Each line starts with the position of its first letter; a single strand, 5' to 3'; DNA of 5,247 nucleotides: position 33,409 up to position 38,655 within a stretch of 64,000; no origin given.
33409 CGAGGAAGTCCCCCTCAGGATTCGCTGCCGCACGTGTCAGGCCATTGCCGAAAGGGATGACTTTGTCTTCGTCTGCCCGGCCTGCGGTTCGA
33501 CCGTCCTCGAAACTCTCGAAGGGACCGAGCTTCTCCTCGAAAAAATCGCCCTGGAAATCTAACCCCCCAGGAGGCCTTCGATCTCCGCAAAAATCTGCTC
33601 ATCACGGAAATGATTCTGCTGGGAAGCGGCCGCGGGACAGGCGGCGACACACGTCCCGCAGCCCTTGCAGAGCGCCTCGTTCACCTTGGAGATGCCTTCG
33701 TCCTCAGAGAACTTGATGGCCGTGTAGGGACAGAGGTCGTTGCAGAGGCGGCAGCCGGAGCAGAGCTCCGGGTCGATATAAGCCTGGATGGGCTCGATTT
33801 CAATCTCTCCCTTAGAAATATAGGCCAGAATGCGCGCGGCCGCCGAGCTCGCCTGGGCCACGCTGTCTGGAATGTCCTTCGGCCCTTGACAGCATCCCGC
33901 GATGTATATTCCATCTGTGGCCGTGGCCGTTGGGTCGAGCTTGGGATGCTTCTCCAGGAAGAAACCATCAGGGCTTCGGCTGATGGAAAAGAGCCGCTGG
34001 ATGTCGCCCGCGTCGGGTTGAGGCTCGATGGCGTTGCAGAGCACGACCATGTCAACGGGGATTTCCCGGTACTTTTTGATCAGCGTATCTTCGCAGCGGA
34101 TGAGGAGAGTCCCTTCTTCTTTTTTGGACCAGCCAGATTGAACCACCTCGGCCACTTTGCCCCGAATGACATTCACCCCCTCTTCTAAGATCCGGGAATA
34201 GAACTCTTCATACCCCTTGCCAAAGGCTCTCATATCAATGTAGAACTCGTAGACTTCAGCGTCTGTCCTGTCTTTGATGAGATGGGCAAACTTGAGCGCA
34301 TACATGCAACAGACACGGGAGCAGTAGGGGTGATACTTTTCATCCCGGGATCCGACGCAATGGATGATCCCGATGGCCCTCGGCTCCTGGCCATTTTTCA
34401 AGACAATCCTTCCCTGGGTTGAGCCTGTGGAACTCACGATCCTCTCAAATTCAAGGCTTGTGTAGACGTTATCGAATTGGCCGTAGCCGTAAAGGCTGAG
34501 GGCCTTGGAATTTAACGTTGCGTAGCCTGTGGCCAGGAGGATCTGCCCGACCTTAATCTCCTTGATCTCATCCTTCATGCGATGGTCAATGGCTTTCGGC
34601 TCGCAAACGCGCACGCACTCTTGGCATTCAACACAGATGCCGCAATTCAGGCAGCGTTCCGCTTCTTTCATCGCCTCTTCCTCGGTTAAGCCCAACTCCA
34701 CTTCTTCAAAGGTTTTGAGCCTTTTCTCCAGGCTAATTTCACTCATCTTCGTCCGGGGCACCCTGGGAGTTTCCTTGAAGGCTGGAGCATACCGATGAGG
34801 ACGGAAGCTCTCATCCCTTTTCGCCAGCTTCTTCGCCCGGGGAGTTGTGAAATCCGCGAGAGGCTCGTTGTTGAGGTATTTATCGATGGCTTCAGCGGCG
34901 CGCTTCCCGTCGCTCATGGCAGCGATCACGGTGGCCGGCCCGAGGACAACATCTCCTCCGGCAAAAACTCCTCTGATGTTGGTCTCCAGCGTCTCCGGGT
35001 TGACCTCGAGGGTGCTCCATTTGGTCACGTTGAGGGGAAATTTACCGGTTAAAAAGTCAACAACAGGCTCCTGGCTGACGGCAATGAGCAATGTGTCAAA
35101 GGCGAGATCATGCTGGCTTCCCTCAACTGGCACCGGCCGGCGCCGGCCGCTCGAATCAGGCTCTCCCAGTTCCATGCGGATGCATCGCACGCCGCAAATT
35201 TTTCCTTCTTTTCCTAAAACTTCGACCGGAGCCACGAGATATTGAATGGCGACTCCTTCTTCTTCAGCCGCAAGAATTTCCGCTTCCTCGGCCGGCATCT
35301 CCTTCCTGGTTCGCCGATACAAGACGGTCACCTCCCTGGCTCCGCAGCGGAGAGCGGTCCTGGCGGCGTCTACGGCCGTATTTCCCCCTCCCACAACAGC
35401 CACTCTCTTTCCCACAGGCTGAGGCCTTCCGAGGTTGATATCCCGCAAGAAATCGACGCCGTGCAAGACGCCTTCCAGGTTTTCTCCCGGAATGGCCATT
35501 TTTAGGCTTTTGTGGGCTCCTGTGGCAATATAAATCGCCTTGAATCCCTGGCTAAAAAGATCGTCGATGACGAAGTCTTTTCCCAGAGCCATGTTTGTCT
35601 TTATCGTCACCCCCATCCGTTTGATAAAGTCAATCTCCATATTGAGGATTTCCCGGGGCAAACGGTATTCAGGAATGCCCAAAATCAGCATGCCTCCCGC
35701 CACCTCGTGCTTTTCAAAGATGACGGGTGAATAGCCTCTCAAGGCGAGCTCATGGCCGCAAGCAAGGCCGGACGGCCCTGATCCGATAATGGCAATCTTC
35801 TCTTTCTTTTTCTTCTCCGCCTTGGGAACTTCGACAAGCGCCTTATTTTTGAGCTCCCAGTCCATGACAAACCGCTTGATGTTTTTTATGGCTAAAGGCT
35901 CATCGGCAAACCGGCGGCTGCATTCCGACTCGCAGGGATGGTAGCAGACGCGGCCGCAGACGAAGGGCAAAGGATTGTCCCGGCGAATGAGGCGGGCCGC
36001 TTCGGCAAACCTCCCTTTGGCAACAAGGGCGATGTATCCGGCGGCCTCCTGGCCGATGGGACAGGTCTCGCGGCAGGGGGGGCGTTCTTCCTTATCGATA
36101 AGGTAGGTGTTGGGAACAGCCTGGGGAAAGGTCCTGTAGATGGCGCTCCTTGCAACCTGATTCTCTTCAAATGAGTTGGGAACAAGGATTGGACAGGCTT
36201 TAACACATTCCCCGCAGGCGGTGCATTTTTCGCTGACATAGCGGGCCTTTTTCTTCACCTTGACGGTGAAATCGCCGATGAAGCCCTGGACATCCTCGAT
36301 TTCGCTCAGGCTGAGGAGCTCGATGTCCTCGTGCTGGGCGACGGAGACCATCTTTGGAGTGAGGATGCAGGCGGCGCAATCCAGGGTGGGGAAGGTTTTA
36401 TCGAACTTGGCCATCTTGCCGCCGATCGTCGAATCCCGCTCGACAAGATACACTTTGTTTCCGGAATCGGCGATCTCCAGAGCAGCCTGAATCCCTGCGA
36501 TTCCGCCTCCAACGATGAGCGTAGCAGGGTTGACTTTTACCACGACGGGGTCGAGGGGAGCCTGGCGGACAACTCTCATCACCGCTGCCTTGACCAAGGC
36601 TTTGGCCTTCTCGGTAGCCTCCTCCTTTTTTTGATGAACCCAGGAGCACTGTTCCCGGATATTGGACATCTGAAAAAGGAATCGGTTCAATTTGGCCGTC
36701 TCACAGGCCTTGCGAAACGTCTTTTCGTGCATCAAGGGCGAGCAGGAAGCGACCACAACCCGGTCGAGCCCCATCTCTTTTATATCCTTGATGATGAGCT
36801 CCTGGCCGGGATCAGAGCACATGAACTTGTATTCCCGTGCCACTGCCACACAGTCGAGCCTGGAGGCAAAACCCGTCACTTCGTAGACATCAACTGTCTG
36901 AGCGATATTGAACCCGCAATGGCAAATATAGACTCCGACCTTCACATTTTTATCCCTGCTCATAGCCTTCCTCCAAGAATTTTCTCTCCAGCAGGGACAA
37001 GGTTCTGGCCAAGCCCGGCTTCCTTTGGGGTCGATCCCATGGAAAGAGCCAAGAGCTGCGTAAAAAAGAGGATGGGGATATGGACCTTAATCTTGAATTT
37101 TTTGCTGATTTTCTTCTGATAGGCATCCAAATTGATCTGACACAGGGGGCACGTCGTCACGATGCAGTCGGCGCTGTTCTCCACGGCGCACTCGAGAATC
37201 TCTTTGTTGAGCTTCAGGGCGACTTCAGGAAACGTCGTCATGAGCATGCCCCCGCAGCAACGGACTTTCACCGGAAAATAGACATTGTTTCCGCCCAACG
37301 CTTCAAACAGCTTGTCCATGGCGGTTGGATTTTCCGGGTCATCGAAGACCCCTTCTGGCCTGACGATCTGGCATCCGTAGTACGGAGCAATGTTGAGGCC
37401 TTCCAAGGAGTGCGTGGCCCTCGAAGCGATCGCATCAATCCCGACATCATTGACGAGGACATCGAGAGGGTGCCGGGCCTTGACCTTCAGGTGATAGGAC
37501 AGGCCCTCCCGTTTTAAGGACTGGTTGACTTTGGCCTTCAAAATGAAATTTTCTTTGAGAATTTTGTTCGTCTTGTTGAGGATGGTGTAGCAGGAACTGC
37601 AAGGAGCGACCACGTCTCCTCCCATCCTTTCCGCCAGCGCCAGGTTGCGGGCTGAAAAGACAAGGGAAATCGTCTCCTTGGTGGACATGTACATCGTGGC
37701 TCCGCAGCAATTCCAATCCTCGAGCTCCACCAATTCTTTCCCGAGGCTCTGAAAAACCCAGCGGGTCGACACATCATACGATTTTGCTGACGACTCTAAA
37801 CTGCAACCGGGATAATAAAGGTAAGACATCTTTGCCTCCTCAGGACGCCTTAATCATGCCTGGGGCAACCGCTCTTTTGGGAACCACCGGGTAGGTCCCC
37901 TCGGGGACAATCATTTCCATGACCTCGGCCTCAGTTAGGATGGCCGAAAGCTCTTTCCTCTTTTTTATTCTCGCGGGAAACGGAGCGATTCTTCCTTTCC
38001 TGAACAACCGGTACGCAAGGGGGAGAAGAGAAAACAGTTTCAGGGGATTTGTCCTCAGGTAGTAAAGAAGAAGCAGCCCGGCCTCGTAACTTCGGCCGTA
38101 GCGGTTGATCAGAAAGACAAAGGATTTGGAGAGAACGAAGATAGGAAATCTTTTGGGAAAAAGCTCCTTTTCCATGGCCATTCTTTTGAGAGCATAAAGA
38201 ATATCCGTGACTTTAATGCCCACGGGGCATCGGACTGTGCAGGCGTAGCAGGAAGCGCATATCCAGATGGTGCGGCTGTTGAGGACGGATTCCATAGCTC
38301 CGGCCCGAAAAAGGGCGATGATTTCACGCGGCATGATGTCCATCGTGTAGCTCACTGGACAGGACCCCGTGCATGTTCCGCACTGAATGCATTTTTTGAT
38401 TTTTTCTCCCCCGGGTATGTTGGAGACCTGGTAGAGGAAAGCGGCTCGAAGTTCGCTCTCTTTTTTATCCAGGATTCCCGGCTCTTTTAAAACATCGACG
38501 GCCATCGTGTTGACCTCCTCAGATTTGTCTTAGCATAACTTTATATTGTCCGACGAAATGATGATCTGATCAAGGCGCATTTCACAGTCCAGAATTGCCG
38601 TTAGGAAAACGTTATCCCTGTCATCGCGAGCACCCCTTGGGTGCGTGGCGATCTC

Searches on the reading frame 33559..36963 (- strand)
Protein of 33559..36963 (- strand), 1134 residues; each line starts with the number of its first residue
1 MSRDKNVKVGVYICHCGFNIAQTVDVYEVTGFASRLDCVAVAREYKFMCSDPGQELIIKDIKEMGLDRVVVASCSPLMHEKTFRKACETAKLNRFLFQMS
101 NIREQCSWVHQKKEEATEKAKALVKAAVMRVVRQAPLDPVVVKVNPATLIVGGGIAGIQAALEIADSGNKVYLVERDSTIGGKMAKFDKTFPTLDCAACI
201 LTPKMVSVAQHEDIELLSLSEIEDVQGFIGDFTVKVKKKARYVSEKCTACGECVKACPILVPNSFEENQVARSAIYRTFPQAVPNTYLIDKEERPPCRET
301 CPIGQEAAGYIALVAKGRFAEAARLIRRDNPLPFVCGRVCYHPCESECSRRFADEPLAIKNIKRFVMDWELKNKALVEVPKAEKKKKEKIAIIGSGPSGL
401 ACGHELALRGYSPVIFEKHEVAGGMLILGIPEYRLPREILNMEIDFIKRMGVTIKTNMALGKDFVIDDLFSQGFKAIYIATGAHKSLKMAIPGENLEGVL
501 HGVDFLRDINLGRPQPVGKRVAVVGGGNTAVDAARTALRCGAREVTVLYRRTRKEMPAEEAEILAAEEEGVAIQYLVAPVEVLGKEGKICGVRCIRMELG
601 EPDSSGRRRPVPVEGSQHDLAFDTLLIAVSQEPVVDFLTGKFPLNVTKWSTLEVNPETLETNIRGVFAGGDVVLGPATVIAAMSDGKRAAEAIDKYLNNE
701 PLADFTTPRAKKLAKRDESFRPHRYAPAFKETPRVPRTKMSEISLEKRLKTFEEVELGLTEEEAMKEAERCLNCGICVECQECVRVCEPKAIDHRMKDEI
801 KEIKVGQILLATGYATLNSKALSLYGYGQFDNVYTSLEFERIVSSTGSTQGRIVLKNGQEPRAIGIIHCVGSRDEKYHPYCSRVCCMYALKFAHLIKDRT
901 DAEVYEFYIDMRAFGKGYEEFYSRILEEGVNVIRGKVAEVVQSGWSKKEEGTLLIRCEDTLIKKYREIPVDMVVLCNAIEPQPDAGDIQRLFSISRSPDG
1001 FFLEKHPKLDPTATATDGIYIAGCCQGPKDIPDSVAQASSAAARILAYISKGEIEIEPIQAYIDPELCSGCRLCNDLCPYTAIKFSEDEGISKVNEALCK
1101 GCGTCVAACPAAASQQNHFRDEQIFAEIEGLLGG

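Call 7: search_protein_families(library=pfam, proteins=[window:33559-36963:-])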
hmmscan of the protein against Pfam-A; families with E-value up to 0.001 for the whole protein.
window:33559-36963:- (1134 aa): 26 families (the best 25 are shown)
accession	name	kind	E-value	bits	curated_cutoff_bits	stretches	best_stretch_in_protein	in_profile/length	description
PF07992.20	Pyr_redox_2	-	7.1e-42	144.3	26.1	2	389-686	2-291/291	Pyridine nucleotide-disulphide oxidoreductase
PF14691.11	Fer4_20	-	6.6e-24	84.3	25.8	2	294-374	29-112/113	Dihydroprymidine dehydrogenase domain II, 4Fe-4S cluster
PF13738.12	Pyr_redox_3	-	1e-16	61.5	30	1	476-555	127-200/305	Pyridine nucleotide-disulphide oxidoreductase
PF13450.12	NAD_binding_8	-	2.2e-15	57.1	21.9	2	392-425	1-34/68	NAD(P)-binding Rossmann-like domain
PF00037.32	Fer4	-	3.3e-14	52.4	21.1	3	1093-1113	2-22/24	4Fe-4S binding domain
PF12831.13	FAD_oxidored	-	6.3e-13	49.2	27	1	149-185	3-39/416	FAD dependent oxidoreductase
PF01266.30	DAO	-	1.8e-11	44.6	27.9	2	149-182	3-37/353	FAD dependent oxidoreductase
PF13237.11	Fer4_10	-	4.7e-11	42.9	25.5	2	1062-1110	3-53/53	4Fe-4S dicluster domain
PF12838.12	Fer4_7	-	6.5e-11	43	27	2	1068-1113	2-52/52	4Fe-4S dicluster domain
PF00070.33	Pyr_redox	-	1.5e-10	41.9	22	1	149-186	3-37/82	Pyridine nucleotide-disulphide oxidoreductase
PF14697.11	Fer4_21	-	9e-09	35.8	35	1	1061-1111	1-53/59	4Fe-4S dicluster domain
PF00890.30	FAD_binding_2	-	3.2e-08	33.6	20.4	1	149-184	3-38/414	FAD binding domain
PF01494.25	FAD_binding_3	-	1.5e-07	31.4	22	0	389-420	3-34/349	FAD binding domain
PF03486.20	HI0933_like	-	2.5e-07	30.9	50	1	148-184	3-39/244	HI0933-like protein Rossmann domain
PF13187.11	Fer4_9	-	3e-07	30.8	27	1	1068-1111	2-49/52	4Fe-4S dicluster domain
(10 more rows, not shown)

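Call 31: search_protein_families(library=ncbifam, proteins=[window:33559-36963:-])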
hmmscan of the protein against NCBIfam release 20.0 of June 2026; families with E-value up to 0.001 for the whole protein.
window:33559-36963:- (1134 aa): 149 families (the best 25 are shown)
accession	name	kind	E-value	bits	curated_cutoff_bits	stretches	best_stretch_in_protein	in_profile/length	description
NF040770.1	hetero_SS_HdrA2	exception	2.8e-241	802.9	1100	2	8-298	1-294/777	CoB-CoM heterodisulfide reductase HdrA2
NF041778.1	hetero_SS_HdrA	equivalog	2.2e-180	601.2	1400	2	770-1132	294-651/771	ferredoxin:CoB-CoM heterodisulfide reductase subunit HdrA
NF041891.1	hdrA_Methbact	equivalog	6.5e-178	593.4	1300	2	776-1132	286-636/762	ferredoxin:CoB-CoM heterodisulfide reductase subunit HdrA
NF009410.0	PRK12771.1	subfamily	7e-163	543.2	516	1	287-804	40-541/566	NAD(P)-binding protein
NF009454.0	PRK12814.1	equivalog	5e-140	467.9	916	1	295-783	102-580/657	putative NADPH-dependent glutamate synthase small subunit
NF009414.0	PRK12778.1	equivalog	1.2e-136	457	1103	2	293-699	335-751/752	bifunctional dihydroorotate dehydrogenase B NAD binding subunit/NADPH-dependent glutamate synthase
TIGR01316.1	gltA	equivalog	2.9e-120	402.1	471.75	2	289-697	30-449/449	NADPH-dependent glutamate synthase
TIGR03315.1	Se_ygfK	equivalog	2.7e-104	349.6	835.3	1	296-791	446-901/1012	putative selenate reductase subunit YgfK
NF010590.0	PRK13984.1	equivalog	3.8e-94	316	946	2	297-700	198-609/611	putative oxidoreductase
TIGR01318.1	gltD_gamma_fam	subfamily_domain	3.7e-92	309.3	482.95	2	294-698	47-466/467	glutamate synthase, small subunit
NF009413.0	PRK12775.1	equivalog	3.5e-89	299.9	1895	2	294-701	338-758/1006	putative trifunctional 2-polyprenylphenol hydroxylase/glutamate synthase subunit beta/ferritin domain-containing protein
NF009408.0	PRK12769.1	equivalog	1.3e-88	297.8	1003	2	292-699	231-653/659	formate-dependent uric acid utilization protein AegA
NF009415.0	PRK12779.1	equivalog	1.1e-79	268.5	1519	1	297-699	210-628/944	putative bifunctional glutamate synthase subunit beta/2-polyprenylphenol hydroxylase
NF009409.0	PRK12770.1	subfamily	8.8e-75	252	343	1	381-700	12-353/360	putative glutamate synthase subunit beta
NF009451.0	PRK12809.1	equivalog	1.1e-73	248.6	1154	1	293-693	215-630/639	formate-dependent uric acid utilization protein YgfT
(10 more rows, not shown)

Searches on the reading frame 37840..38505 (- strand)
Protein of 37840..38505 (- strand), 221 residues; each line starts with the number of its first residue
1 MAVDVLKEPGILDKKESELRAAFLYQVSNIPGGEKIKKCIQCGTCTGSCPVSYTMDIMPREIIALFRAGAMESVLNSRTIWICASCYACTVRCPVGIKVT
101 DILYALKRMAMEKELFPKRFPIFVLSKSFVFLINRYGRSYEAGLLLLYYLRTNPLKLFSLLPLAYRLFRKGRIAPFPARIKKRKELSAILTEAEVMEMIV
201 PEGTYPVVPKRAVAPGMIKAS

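Call 7: search_protein_families(library=pfam, proteins=[window:37840-38505:-])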
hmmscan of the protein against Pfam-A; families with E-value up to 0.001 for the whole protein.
window:37840-38505:- (221 aa): 6 families
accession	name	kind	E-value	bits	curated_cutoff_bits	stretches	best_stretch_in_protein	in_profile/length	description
PF13183.11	Fer4_8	-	6e-12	46.4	27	1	36-97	2-68/68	4Fe-4S dicluster domain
PF13534.11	Fer4_17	-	7.2e-10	39.7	22.2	1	38-97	1-60/61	4Fe-4S dicluster domain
PF13187.11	Fer4_9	-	2.7e-08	34.2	27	1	38-96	1-50/52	4Fe-4S dicluster domain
PF12838.12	Fer4_7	-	2.9e-06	28.1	27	1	38-97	1-52/52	4Fe-4S dicluster domain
PF13237.11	Fer4_10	-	1.7e-05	25.1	25.5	1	37-94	7-53/53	4Fe-4S dicluster domain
PF12797.12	Fer4_2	-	0.00079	19.7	24.5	0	38-51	9-22/22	4Fe-4S binding domain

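Call 28: find_related_loci(query=window:37840-38505:-, collection=metagenome_contigs, flank=4000)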
Query window:37840-38505:- (221 aa) in metagenome_contigs; peptide patterns used: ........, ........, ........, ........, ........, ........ (x = any residue, [..] = any of these).
600 stretches matched a pattern (row limit reached: there are more); 461 encode a relative of the query (tblastn E <= 1e-3); the best 80 are kept; 80 distinct loci.
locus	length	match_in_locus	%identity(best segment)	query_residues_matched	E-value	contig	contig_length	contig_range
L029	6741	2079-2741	88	1-221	6e-132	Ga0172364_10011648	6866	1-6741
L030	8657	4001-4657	73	1-216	8e-107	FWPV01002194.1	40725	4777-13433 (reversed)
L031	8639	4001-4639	74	1-213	5e-106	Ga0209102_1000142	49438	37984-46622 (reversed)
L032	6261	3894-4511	78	1-206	9e-103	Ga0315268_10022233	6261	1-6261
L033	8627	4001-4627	74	1-208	2e-102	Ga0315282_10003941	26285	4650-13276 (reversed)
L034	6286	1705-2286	71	8-201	2e-96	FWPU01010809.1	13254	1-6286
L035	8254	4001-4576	72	10-201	7e-96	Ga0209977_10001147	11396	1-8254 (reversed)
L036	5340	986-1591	68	9-209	7e-95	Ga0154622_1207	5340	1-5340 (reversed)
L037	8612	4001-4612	69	4-207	1e-94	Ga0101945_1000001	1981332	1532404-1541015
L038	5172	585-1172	70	6-201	3e-94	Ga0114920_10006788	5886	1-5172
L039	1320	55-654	69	2-201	1e-100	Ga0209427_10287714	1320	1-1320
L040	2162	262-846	70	7-201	3e-97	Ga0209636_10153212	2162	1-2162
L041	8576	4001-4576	72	10-201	1e-92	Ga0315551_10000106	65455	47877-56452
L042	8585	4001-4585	74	7-201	1e-92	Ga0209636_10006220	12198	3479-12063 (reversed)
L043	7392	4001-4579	71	9-201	2e-92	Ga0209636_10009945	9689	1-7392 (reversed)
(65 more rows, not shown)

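Call 31: search_protein_families(library=ncbifam, proteins=[window:37840-38505:-])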
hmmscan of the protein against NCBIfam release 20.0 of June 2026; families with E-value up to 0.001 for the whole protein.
window:37840-38505:- (221 aa): 18 families
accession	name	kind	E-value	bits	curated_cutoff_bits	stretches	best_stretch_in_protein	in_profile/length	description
TIGR03290.1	CoB_CoM_SS_C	equivalog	8.2e-24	84.2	160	1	36-120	1-85/144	CoB--CoM heterodisulfide reductase subunit C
NF038018.1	qmoC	equivalog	4.9e-20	72.3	300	1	31-124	12-105/360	quinone-interacting membrane-bound oxidoreductase complex subunit QmoC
NF041779.1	hetero_SS_HdrC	equivalog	1.3e-18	67.2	350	1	36-116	30-109/198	ferredoxin:CoB-CoM heterodisulfide reductase subunit HdrC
NF041890.1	hdrC_Methbact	equivalog_domain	8.4e-18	64.6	270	1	14-117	7-108/192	ferredoxin:CoB-CoM heterodisulfide reductase subunit HdrC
NF042952.1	MFR_FeS_SdhB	equivalog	1.2e-07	31.1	600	1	77-176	198-293/320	8-methylmenaquinol:fumarate reductase iron-sulfur subunit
NF004616.0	PRK05950.1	subfamily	1.9e-07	30.5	228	1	34-114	144-237/238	succinate dehydrogenase iron-sulfur subunit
NF008369.0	PRK11168.1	equivalog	2e-07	30.2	278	1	35-114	9-91/401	anaerobic glycerol-3-phosphate dehydrogenase subunit C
TIGR01945.1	rnfC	subfamily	2.1e-07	29.8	245.95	1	34-109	360-430/435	RnfABCDGE type electron transport complex subunit C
TIGR03379.1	glycerol3P_GlpC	equivalog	4.3e-07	29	279.9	1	36-128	4-99/397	anaerobic glycerol-3-phosphate dehydrogenase subunit GlpC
NF009227.0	PRK12577.1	equivalog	1.3e-06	27.3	349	1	77-174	205-303/330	succinate dehydrogenase/fumarate reductase iron-sulfur subunit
TIGR00384.1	dhsB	subfamily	2.8e-06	27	88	1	11-103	114-218/222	succinate dehydrogenase and fumarate reductase iron-sulfur protein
NF041837.1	rnfC_Methano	equivalog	3.9e-06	26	650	1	37-113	358-430/438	Rnf electron transport complex subunit RnfC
TIGR00314.1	cdhA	equivalog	8.8e-06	23.8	781.3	1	34-108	396-464/784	CO dehydrogenase/acetyl-CoA synthase complex subunit alpha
NF058577.1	FdxA_fam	equivalog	3.6e-05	23.9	65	0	38-52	8-22/52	4Fe-4S ferredoxin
NF003454.1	PRK05035.1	equivalog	4.7e-05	22.1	345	1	29-99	359-424/556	electron transport complex subunit RsxC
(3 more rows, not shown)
